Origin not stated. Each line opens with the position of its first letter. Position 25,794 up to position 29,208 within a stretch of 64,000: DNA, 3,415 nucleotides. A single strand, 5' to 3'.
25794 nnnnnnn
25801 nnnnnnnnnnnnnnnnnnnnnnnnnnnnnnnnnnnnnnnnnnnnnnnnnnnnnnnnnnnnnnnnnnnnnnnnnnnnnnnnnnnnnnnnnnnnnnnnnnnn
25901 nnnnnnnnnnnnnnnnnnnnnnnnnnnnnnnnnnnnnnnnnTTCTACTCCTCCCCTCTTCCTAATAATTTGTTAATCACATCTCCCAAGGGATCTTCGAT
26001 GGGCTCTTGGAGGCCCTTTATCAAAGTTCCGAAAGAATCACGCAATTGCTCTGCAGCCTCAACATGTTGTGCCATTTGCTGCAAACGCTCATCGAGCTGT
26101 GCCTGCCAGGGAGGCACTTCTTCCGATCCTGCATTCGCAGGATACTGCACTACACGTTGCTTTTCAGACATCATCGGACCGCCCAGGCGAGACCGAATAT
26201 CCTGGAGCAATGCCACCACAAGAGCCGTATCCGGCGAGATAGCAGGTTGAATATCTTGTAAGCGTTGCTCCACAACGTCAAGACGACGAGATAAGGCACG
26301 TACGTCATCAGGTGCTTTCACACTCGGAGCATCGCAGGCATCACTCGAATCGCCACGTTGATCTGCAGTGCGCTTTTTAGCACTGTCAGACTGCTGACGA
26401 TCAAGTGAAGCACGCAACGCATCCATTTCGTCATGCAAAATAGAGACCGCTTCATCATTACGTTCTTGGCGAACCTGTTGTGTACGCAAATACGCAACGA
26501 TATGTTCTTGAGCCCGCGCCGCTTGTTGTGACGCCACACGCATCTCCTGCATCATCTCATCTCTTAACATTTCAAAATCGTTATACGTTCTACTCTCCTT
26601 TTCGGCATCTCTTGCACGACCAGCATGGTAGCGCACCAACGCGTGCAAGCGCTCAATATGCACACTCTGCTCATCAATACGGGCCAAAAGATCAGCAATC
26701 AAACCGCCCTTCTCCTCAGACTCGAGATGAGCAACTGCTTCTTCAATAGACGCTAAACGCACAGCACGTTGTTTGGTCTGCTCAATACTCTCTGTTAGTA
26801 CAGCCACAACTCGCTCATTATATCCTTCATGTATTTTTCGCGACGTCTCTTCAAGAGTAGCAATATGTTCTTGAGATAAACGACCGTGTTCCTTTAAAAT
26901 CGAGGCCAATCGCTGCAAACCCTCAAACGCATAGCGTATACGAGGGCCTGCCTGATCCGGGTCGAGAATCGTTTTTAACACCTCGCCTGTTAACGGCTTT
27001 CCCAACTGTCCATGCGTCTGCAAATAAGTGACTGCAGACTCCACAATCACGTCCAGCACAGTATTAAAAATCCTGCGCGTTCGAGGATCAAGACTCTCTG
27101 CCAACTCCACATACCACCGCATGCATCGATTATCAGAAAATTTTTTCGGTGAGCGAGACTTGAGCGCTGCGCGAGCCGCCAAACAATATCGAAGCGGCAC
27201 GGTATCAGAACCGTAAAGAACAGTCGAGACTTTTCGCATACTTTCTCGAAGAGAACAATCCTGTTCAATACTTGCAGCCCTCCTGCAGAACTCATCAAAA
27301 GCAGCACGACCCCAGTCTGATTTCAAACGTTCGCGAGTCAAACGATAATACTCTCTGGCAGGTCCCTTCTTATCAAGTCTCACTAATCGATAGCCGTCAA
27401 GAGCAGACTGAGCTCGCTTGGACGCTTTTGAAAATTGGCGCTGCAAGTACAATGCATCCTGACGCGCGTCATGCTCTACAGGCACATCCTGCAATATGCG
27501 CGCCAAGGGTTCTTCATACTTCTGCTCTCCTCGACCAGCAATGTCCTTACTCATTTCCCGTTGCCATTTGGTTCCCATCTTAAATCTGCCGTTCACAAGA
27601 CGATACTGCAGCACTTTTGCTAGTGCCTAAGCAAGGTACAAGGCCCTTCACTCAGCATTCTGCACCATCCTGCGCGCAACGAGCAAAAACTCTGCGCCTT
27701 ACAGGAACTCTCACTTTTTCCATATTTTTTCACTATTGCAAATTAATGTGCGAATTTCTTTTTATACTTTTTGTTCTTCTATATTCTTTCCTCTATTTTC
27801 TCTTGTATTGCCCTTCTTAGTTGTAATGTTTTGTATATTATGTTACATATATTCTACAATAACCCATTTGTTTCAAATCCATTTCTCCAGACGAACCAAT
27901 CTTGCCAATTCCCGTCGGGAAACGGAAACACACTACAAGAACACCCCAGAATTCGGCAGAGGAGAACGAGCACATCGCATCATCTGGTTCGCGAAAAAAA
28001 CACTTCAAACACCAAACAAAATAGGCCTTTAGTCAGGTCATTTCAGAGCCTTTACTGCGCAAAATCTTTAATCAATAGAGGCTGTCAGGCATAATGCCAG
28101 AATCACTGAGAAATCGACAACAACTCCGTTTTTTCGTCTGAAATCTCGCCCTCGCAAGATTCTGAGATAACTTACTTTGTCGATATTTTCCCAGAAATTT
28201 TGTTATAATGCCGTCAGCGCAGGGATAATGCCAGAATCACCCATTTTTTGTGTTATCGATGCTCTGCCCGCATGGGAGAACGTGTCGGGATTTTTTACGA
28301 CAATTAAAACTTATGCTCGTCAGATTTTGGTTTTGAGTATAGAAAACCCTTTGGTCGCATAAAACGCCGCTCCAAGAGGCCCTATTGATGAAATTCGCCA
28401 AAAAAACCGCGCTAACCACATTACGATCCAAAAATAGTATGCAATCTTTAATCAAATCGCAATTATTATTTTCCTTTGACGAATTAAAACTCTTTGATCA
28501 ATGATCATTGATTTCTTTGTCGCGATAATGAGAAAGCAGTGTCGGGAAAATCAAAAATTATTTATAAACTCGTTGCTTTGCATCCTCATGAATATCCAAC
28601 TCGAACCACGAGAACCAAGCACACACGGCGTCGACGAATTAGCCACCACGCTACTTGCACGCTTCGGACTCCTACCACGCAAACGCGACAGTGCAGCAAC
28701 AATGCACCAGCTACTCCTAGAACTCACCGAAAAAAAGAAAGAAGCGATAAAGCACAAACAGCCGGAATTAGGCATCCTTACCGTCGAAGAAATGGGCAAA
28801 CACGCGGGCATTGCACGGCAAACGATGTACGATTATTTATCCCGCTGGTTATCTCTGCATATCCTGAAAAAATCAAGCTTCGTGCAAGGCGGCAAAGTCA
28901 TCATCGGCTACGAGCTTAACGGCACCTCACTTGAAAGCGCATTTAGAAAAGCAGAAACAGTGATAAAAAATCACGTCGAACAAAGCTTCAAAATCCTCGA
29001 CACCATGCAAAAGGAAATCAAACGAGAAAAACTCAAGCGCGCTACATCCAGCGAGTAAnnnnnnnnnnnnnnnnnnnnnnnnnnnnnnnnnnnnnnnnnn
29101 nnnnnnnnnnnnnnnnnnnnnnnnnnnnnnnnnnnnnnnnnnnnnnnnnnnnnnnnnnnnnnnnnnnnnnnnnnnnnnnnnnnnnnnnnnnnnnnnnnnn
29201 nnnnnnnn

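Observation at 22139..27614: Compositionally foreign five-gene operon of ORFan coiled-coil proteins, candidate uncharacterised system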

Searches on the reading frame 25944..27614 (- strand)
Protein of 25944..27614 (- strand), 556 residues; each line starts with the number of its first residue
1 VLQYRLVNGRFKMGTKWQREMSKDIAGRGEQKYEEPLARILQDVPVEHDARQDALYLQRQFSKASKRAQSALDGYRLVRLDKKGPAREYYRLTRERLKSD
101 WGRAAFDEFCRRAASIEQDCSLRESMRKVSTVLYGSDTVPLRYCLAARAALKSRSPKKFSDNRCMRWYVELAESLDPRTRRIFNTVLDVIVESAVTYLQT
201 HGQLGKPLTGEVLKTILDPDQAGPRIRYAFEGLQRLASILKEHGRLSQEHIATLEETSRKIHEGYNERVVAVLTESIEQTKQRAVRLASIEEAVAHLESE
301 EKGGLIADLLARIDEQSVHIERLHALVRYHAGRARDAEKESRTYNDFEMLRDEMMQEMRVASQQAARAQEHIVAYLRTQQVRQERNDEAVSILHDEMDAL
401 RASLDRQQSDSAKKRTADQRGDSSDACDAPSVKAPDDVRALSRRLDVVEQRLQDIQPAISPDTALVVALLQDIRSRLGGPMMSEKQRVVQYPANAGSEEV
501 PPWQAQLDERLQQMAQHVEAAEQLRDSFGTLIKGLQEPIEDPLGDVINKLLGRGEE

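Call 7: search_protein_families(library=pfam, proteins=[window:25944-27614:-], max_evalue=0.1)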
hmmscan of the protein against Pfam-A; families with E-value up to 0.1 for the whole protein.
window:25944-27614:- (556 aa): 1 family
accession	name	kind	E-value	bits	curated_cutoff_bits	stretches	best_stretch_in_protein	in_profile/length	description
PF10393.14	Matrilin_ccoil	-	0.0059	16.7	26.3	0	433-456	19-42/45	Trimeric coiled-coil oligomerisation domain of matrilin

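Call 12: search_protein_families(library=phrogs, proteins=[P0001, P0002, P0003, P0004, P0005, P0006], max_evalue=0.01)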
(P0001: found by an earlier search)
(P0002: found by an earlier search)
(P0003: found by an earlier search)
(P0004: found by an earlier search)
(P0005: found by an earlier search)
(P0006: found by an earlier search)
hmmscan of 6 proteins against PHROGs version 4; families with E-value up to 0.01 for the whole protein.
P0001 (469 aa): 2 families
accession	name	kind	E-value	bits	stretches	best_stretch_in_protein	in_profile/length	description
phrog_2658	-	other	0.001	20.3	0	21-82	49-110/126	hol-like chemotaxis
phrog_14076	-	transcription regulation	0.0065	18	0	200-224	15-39/86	transcriptional regulator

P0002 (354 aa): 0 families

P0003 (230 aa): 0 families

P0004 (174 aa): 0 families

P0005 (536 aa): 0 families

P0006 (332 aa): 1 family
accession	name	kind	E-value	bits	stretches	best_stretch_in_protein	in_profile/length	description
phrog_36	-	transcription regulation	0.0026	18.4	1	229-302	20-90/220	transcriptional regulator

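Call 13: search_protein_families(library=padloc, proteins=[P0001, P0002, P0003, P0004, P0005, P0006], max_evalue=0.01)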
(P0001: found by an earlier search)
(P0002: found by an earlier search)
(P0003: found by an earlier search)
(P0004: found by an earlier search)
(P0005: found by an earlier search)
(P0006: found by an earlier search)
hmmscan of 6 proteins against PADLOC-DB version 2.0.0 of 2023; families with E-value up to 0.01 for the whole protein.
P0001 (469 aa): 0 families

P0002 (354 aa): 0 families

P0003 (230 aa): 0 families

P0004 (174 aa): 0 families

P0005 (536 aa): 0 families

P0006 (332 aa): 1 family
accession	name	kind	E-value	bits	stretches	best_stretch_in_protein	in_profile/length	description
PDLC00723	Effector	-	0.0093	13.5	0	93-135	107-150/302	4TM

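Call 14: search_protein_families(library=ncbifam, proteins=[P0001, P0002, P0003, P0004, P0005, P0006], max_evalue=0.01)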
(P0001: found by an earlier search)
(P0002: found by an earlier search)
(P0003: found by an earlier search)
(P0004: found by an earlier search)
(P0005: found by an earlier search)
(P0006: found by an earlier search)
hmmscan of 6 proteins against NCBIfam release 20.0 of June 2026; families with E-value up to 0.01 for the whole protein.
P0001 (469 aa): 2 families
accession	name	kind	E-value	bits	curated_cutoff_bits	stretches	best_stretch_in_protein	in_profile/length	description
TIGR02168.1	SMC_prok_B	equivalog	0.00075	17.3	567.35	1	38-220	728-908/1181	chromosome segregation protein SMC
NF045487.1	ASRP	equivalog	0.0009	18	300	1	114-219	324-429/593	archaea-specific SMC-related protein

P0002 (354 aa): 0 families

P0003 (230 aa): 0 families

P0004 (174 aa): 0 families

P0005 (536 aa): 0 families

P0006 (332 aa): 1 family
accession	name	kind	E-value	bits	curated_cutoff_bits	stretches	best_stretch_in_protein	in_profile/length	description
NF001054.0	PRK00117.2-1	equivalog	0.0029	17.8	189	1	148-244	33-129/154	recombination regulator RecX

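Call 67: search_protein_families(library=pfam, proteins=[L001:5338-6393:+], max_evalue=10)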
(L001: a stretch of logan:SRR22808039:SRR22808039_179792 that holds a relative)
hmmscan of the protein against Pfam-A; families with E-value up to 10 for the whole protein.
L001:5338-6393:+ (351 aa): 1 family
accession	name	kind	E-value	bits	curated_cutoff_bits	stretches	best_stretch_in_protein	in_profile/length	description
PF14563.12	DUF4444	-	0.013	15.5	31.6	1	226-256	3-34/42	Domain of unknown function (DUF4444)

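Call 78: search_protein_families(library=pfam, proteins=[L001:6432-7247:+, L001:4816-5244:+, L001:4317-4829:+, L001:2716-4290:+], max_evalue=0.01)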
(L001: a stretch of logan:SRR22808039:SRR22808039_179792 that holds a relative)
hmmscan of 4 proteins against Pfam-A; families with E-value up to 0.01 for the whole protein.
L001:6432-7247:+ (272 aa): 2 families
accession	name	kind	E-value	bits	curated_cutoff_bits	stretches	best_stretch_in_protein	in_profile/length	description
PF07200.18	Mod_r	-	0.0048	17.3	30.1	1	142-218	18-96/146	Modifier of rudimentary (Mod(r)) protein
PF00038.26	Filament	-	0.0096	16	40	1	165-223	199-257/313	Intermediate filament protein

L001:4816-5244:+ (142 aa): 0 families

L001:4317-4829:+ (170 aa): 0 families

L001:2716-4290:+ (524 aa): 0 families

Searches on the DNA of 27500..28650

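Call 69: search_rna_families(source=window, start=27500, end=28650, threshold=evalue, max_evalue=1)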
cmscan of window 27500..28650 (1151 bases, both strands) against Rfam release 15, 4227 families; matches with E-value up to 1: 0.
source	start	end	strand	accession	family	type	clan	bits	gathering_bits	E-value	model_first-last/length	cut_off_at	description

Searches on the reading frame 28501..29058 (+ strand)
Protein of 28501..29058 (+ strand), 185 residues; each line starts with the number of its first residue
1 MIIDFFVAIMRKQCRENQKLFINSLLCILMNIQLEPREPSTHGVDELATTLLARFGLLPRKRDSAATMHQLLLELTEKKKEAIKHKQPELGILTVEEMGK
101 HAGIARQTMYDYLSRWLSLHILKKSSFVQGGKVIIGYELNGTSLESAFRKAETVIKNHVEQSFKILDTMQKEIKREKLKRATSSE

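Call 7: search_protein_families(library=pfam, proteins=[window:28501-29058:+], max_evalue=0.1)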
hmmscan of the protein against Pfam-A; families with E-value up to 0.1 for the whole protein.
window:28501-29058:+ (185 aa): 1 family
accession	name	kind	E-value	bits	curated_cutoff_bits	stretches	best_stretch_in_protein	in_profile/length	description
PF13545.12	HTH_Crp_2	-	0.018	15.4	27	1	70-123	5-53/70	Crp-like helix-turn-helix domain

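Call 12: search_protein_families(library=phrogs, proteins=[window:28501-29058:+], max_evalue=0.01)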
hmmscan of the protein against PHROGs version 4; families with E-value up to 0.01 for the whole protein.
window:28501-29058:+ (185 aa): 0 families

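Call 13: search_protein_families(library=padloc, proteins=[window:28501-29058:+], max_evalue=0.01)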
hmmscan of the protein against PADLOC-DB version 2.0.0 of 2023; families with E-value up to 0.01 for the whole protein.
window:28501-29058:+ (185 aa): 0 families

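Call 14: search_protein_families(library=ncbifam, proteins=[window:28501-29058:+], max_evalue=0.01)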
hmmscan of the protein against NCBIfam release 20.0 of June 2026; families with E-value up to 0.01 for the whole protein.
window:28501-29058:+ (185 aa): 0 families

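Call 40: find_related_loci(query=A3, collection=genome_contigs, flank=10000)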
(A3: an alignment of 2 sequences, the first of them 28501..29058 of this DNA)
Query A3 (185 aa) in genome_contigs; peptide patterns used: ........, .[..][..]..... (x = any residue, [..] = any of these).
116 stretches matched a pattern, but none encodes a relative of the query by tblastn (E <= 1e-3).

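Call 41: find_related_loci(query=A3, collection=metagenome_contigs, flank=10000)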
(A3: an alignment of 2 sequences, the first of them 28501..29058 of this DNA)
Query A3 (185 aa) in metagenome_contigs; peptide patterns used: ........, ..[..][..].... (x = any residue, [..] = any of these).
427 stretches matched a pattern; 1 encode a relative of the query (tblastn E <= 1e-3); 1 distinct loci.
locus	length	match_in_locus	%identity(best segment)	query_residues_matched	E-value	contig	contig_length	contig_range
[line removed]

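Call 43: find_homologous_proteins(query=A3, max_evalue=0.00001)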
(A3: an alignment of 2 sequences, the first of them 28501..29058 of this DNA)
Query A3 (2 sequences) (185 aa, profile of the alignment): 631 proteins with E <= 0.00001 among 4906 candidates; the best 120 are listed.
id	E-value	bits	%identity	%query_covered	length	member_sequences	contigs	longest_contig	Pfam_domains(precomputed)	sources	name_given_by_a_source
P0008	1.7e-97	342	100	84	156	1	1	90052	-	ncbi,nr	ncbi:hypothetical protein GF342_02630 [Candidatus Woesearchaeota archaeon]|nr:hypothetical protein [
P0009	1.1e-83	297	79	82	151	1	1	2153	-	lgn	-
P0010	2.8e-79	283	69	83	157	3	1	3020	-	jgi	-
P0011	3.6e-77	276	72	84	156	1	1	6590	-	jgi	jgi:hypothetical protein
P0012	4.3e-73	263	74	83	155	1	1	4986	-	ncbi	ncbi:hypothetical protein ACFLZN_01980, partial [Nanoarchaeota archaeon]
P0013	9.7e-73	262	71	81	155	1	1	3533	-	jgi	jgi:hypothetical protein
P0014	6.8e-70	252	70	81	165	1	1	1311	-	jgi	-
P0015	2.9e-67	244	65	84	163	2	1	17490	-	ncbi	-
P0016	1.7e-66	241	63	82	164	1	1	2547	-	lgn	-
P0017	2.2e-66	241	63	84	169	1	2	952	-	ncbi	-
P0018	5.8e-66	240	65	84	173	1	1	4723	-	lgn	-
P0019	1.2e-65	239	64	83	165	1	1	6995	-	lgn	-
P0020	1.9e-65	238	63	81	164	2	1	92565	-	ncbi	ncbi:MAG: hypothetical protein QW165_01730 [Candidatus Woesearchaeota archaeon]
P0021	2.0e-65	238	67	82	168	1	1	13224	-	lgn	-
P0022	2.1e-65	238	64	83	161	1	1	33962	-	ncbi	-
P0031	3.4e-64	234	66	81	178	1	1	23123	-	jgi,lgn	jgi:hypothetical protein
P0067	1.7e-62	228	67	75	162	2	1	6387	-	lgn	-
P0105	2.1e-61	225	67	76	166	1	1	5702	-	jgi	jgi:hypothetical protein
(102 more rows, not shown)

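Call 44: find_encoding_contigs(protein=P0011, flank=10000, max_places=2)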
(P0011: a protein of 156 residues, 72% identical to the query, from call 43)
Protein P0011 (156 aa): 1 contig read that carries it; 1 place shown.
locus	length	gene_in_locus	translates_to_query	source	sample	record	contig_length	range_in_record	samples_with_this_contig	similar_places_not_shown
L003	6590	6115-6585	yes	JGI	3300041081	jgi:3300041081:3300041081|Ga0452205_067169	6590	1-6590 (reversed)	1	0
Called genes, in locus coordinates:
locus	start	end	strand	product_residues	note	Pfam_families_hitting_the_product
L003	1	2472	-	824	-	?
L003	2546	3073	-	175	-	-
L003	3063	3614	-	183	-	-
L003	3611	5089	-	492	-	-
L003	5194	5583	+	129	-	-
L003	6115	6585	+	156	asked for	-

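Call 45: find_encoding_contigs(protein=P0012, flank=10000, max_places=2)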
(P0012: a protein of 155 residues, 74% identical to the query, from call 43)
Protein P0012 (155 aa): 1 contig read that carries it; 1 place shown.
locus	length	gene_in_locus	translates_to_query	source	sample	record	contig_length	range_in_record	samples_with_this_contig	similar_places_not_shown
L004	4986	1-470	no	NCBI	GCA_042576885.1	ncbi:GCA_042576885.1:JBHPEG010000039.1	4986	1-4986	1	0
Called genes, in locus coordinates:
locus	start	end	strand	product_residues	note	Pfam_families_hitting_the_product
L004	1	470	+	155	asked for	?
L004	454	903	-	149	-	-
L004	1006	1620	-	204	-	-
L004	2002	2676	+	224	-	PF03602:Cons_hypoth95, PF05175:MTS, PF10294:Methyltransf_16 (weak), PF06325:PrmA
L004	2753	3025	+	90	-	PF13656:RNA_pol_L_2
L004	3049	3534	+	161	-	-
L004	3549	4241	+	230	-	PF01255:Prenyltransf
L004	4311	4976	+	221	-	PF00687:Ribosomal_L1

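Call 46: find_encoding_contigs(protein=P0015, flank=10000, max_places=2)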
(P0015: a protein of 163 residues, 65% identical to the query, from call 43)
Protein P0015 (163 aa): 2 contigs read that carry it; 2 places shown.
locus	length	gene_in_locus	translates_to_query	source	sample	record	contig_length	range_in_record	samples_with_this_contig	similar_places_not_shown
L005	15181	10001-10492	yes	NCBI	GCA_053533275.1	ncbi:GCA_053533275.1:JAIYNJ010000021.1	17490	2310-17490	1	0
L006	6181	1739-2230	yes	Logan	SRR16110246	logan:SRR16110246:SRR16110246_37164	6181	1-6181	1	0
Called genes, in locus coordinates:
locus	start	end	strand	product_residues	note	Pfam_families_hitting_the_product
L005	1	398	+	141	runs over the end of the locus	-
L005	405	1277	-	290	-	-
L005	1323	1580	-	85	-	PF01247:Ribosomal_L35Ae, PF01782:RimM (faint)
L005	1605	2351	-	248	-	-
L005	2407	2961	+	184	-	-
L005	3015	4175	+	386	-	-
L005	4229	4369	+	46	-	-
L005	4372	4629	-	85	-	-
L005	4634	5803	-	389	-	PF01970:TctA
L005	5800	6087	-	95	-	-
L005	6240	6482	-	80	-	-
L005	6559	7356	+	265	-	PF08696:Dna2 (weak), PF12705:PDDEXK_1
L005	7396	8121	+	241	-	PF09754:PAC2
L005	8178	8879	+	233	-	-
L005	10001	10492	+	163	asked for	-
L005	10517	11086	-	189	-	-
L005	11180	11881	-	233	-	-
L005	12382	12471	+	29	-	-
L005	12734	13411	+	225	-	PF05175:MTS, PF03602:Cons_hypoth95, PF06325:PrmA (weak), PF13847:Methyltransf_31 (weak)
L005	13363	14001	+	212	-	-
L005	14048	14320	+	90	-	PF13656:RNA_pol_L_2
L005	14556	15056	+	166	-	-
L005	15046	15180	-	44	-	?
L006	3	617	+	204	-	?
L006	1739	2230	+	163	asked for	-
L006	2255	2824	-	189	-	-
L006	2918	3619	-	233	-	-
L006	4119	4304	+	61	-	-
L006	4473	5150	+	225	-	PF05175:MTS, PF03602:Cons_hypoth95, PF06325:PrmA (weak), PF13847:Methyltransf_31 (weak)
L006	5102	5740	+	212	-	-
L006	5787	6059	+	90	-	PF13656:RNA_pol_L_2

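Call 51: find_encoding_contigs(protein=P0021, flank=10000, max_places=1)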
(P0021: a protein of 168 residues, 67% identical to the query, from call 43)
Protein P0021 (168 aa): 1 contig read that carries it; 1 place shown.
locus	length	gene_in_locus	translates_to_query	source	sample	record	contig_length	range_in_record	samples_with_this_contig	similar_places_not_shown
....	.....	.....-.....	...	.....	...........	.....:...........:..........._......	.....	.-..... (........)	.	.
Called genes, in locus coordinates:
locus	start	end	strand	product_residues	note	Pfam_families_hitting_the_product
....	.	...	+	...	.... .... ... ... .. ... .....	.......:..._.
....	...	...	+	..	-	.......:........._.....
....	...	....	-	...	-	-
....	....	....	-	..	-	-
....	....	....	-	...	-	-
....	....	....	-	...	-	-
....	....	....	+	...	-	-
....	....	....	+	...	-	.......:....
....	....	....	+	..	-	-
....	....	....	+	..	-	-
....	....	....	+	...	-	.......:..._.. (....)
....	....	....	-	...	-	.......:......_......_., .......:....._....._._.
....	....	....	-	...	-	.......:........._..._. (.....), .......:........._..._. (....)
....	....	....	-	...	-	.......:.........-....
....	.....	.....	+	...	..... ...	-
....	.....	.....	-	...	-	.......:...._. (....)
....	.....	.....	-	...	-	-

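Call 52: find_encoding_contigs(protein=P0031, flank=10000, max_places=1)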
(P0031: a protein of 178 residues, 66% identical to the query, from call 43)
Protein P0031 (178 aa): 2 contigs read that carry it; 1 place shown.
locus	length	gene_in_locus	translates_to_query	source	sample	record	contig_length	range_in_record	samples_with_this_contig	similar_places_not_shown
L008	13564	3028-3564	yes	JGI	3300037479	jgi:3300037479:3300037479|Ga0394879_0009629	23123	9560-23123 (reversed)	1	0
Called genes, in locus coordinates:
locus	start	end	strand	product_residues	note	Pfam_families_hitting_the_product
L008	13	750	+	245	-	PF09754:PAC2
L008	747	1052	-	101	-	-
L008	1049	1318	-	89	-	-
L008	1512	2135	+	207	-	-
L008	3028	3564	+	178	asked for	-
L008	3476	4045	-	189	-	-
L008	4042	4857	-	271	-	-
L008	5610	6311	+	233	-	PF04452:Methyltrans_RNA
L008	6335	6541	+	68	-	-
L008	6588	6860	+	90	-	PF13656:RNA_pol_L_2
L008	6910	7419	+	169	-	-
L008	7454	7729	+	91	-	PF02697:VAPB_antitox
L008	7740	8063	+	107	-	PF01850:PIN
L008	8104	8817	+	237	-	PF01255:Prenyltransf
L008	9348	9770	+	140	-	-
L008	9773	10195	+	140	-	-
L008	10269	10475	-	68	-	-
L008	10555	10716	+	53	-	-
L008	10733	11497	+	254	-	PF00687:Ribosomal_L1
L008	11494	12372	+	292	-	PF00466:Ribosomal_L10, PF17777:RL10P_insert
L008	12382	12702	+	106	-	-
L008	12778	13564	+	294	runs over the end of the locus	PF23435:DUF7121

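Call 53: find_encoding_contigs(protein=P0013, flank=10000, max_places=1)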
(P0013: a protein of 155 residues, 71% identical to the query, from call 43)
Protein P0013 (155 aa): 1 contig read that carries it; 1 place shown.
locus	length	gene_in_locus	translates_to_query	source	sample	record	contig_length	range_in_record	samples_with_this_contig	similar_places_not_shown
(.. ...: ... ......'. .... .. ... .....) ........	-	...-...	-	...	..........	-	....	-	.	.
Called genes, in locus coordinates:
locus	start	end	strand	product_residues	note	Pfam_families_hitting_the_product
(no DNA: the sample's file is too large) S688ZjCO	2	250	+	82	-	?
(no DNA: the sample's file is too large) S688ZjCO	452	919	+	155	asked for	-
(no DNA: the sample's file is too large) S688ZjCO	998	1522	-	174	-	-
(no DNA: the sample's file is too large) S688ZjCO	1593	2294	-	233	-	-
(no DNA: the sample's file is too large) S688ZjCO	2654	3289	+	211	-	PF03602:Cons_hypoth95, PF05175:MTS, PF10294:Methyltransf_16 (weak), PF06325:PrmA, PF13847:Methyltransf_31 (weak)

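Call 67: search_protein_families(library=pfam, proteins=[L003:2546-3073:-], max_evalue=10)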
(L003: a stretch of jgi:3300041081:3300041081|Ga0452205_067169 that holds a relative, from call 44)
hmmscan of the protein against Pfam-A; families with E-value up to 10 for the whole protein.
L003:2546-3073:- (175 aa): 0 families

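Call 78: search_protein_families(library=pfam, proteins=[L003:3063-3590:-, L003:3611-5089:-, L003:1-2472:-], max_evalue=0.01)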
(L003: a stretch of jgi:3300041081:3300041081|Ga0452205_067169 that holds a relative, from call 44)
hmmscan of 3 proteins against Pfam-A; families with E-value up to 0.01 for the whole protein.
L003:3063-3590:- (175 aa): 0 families

L003:3611-5089:- (492 aa): 0 families

L003:1-2472:- (824 aa): 0 families

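Call 92: find_encoding_contigs(protein=P0009, flank=10000, max_places=3)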
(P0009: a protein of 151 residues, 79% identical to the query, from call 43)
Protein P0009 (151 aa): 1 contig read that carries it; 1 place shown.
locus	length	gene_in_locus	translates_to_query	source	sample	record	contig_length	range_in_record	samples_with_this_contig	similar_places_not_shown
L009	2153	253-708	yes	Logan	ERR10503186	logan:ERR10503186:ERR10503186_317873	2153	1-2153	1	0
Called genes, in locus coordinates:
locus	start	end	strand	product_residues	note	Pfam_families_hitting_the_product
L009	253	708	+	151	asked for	-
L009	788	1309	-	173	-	-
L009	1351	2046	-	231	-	-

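Call 93: find_encoding_contigs(protein=P0067, flank=10000, max_places=2)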
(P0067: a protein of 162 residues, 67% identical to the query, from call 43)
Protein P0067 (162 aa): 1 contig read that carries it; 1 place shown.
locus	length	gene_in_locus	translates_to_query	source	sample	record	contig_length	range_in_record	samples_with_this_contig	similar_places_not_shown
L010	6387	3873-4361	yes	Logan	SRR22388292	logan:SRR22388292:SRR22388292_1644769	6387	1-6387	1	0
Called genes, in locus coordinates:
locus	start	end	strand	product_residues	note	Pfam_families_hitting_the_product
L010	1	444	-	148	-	?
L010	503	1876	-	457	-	-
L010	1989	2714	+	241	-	PF09754:PAC2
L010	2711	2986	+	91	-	-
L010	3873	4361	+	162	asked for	-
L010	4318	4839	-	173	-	-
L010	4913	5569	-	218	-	-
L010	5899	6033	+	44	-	-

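Call 94: find_encoding_contigs(protein=P0105, flank=10000, max_places=2)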
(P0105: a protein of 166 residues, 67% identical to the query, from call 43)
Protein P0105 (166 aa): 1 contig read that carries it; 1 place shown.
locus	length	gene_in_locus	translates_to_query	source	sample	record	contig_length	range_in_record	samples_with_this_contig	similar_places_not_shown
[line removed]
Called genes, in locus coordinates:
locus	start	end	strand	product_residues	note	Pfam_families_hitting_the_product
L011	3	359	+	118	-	?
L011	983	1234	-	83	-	-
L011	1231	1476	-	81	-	-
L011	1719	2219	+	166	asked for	-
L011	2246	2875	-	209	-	-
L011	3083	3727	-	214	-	-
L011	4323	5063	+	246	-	PF20260:PUA_4, PF04452:Methyltrans_RNA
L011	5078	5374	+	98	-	PF13656:RNA_pol_L_2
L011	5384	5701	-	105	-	?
